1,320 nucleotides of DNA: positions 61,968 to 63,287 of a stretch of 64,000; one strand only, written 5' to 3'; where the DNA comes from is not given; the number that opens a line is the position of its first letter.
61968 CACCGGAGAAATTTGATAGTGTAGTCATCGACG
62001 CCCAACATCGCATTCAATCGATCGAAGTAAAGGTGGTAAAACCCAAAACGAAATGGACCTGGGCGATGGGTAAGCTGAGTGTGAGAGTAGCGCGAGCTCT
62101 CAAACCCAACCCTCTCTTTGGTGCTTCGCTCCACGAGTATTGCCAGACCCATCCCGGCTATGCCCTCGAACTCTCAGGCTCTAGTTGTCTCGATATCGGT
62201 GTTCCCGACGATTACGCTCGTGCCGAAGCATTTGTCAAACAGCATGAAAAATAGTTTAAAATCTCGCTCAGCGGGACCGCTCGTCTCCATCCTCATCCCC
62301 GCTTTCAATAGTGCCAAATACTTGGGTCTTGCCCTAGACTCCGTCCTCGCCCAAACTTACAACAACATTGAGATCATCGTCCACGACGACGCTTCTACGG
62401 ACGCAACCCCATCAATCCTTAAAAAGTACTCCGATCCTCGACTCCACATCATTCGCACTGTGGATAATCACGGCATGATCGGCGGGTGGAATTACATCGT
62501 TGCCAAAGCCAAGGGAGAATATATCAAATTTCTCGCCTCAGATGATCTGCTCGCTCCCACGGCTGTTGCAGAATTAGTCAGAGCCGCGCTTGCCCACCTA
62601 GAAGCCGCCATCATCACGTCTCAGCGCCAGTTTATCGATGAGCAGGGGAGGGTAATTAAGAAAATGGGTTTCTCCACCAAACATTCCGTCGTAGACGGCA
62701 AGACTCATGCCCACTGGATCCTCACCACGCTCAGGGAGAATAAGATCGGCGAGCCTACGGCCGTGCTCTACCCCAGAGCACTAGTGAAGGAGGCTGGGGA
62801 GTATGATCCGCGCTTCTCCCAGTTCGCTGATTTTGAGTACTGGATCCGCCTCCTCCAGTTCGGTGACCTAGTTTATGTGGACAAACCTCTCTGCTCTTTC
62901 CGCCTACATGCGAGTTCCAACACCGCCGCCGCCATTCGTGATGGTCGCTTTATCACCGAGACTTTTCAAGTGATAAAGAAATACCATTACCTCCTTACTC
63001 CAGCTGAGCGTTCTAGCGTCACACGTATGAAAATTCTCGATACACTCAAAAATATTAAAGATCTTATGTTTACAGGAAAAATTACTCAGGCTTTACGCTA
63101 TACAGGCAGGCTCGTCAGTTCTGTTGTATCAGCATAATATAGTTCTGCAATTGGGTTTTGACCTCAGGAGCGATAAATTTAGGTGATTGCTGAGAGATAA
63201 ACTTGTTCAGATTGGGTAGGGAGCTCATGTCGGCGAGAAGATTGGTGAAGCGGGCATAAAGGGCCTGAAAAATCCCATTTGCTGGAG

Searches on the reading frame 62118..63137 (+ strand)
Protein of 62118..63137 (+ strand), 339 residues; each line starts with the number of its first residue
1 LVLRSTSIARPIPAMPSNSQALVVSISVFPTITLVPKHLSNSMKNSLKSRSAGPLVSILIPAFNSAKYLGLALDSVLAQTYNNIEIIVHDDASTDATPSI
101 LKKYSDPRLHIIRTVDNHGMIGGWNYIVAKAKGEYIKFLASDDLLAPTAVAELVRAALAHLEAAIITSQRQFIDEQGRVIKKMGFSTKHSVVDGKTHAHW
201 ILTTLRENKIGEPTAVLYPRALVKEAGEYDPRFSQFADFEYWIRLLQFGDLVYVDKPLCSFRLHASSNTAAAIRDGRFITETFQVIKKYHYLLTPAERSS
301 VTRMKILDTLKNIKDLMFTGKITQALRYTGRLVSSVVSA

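Call 77: search_protein_families(library=pfam, proteins=[window:62118-63137:+], max_evalue=0.00001)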
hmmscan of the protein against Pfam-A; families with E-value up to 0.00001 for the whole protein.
window:62118-63137:+ (339 aa): 3 families
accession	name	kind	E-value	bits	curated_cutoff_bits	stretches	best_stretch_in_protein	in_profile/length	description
PF00535.33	Glycos_transf_2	-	5.7e-31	108.1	23.3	1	57-185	1-131/168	Glycosyl transferase family 2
PF13641.12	Glyco_tranf_2_3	-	5.7e-14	53.1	27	1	56-275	3-224/230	Glycosyltransferase like family 2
PF10111.15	Glyco_tranf_2_2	-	4.3e-10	40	27.3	1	73-266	16-220/276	Glycosyltransferase like family 2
